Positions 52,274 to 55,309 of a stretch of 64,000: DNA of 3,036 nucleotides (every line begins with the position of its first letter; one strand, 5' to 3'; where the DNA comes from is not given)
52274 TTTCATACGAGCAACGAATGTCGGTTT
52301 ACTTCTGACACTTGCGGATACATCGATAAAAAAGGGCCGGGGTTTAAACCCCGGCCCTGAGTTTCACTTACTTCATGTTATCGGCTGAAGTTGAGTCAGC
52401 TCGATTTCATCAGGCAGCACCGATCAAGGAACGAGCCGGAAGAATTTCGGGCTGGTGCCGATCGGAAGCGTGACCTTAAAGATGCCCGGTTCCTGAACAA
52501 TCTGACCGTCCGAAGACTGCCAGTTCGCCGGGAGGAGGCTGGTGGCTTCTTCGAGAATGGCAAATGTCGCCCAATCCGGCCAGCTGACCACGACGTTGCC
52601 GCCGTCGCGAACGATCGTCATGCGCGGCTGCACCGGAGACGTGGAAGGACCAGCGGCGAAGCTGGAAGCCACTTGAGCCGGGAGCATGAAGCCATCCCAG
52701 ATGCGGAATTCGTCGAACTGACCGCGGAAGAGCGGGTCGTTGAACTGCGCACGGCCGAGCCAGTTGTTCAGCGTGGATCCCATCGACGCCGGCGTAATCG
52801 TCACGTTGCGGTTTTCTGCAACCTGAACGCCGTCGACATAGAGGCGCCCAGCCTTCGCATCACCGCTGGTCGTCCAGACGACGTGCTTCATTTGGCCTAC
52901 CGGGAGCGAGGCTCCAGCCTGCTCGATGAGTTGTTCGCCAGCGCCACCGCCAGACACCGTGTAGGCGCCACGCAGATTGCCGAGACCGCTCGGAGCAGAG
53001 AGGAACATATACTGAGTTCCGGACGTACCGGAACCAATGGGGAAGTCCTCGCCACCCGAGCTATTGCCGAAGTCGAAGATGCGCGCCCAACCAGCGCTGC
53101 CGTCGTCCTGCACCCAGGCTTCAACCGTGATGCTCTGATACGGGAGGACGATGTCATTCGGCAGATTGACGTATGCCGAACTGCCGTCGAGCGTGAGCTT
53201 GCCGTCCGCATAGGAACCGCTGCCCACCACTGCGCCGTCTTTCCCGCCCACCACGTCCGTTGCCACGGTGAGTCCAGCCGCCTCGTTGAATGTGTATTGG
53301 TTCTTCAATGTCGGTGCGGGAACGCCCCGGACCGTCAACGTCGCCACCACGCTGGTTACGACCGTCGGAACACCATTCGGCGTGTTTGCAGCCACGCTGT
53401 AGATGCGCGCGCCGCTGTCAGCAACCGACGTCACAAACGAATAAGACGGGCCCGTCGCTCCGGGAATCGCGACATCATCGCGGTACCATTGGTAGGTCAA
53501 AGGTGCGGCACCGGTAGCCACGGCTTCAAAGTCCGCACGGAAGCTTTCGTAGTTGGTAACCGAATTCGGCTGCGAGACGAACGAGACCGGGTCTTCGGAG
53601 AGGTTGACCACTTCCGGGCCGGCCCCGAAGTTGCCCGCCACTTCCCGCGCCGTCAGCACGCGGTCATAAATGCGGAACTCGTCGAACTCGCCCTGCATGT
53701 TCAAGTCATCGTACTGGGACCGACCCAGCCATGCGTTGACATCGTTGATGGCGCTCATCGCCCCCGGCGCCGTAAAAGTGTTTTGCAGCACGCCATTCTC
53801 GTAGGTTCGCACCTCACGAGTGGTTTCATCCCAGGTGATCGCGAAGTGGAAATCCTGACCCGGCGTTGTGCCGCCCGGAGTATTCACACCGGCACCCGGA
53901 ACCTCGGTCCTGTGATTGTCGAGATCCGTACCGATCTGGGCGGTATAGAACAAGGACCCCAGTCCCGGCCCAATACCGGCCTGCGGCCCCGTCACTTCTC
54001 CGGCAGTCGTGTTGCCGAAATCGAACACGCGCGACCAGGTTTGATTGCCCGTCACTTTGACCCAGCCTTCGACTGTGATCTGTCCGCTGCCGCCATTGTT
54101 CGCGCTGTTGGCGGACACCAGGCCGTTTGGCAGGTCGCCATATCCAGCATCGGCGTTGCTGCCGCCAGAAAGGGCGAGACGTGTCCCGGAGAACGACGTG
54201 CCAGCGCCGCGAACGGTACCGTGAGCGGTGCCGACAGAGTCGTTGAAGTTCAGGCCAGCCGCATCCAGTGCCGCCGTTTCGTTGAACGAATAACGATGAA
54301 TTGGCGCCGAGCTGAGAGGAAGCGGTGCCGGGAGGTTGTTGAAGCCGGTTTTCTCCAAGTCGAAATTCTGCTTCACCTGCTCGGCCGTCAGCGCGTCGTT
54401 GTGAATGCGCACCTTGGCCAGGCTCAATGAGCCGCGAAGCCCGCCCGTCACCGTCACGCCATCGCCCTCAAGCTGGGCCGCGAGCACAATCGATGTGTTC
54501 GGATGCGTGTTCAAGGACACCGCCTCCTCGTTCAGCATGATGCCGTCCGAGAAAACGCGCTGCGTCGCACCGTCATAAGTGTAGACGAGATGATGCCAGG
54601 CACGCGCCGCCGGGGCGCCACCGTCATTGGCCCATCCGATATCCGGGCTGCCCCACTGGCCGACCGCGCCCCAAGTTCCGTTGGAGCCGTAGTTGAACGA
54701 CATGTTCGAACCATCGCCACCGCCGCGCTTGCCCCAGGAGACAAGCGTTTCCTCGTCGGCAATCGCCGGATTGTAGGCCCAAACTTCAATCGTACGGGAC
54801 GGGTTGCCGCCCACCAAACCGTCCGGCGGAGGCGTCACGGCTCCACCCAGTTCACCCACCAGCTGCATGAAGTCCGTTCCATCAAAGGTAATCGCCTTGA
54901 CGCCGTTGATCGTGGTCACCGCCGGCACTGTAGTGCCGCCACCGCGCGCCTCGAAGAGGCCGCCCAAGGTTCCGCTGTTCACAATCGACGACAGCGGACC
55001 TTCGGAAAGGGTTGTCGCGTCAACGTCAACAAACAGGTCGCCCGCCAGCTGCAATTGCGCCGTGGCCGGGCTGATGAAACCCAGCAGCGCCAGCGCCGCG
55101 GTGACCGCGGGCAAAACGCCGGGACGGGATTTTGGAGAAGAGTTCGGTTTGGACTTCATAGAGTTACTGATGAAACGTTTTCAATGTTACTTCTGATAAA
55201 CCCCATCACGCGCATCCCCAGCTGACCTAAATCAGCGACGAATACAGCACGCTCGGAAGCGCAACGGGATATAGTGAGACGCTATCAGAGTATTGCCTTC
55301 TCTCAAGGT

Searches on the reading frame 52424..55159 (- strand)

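Call 87: search_protein_families(library=pfam, proteins=[window:52424-55159:-], max_evalue=0.001)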
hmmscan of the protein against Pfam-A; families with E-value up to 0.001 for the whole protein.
window:52424-55159:- (911 aa): 1 family
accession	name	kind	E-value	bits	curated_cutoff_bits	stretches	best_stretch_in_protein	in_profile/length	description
PF13385.13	Laminin_G_3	-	3.5e-55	186.7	27.6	3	658-831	1-151/151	Concanavalin A-like lectin/glucanases superfamily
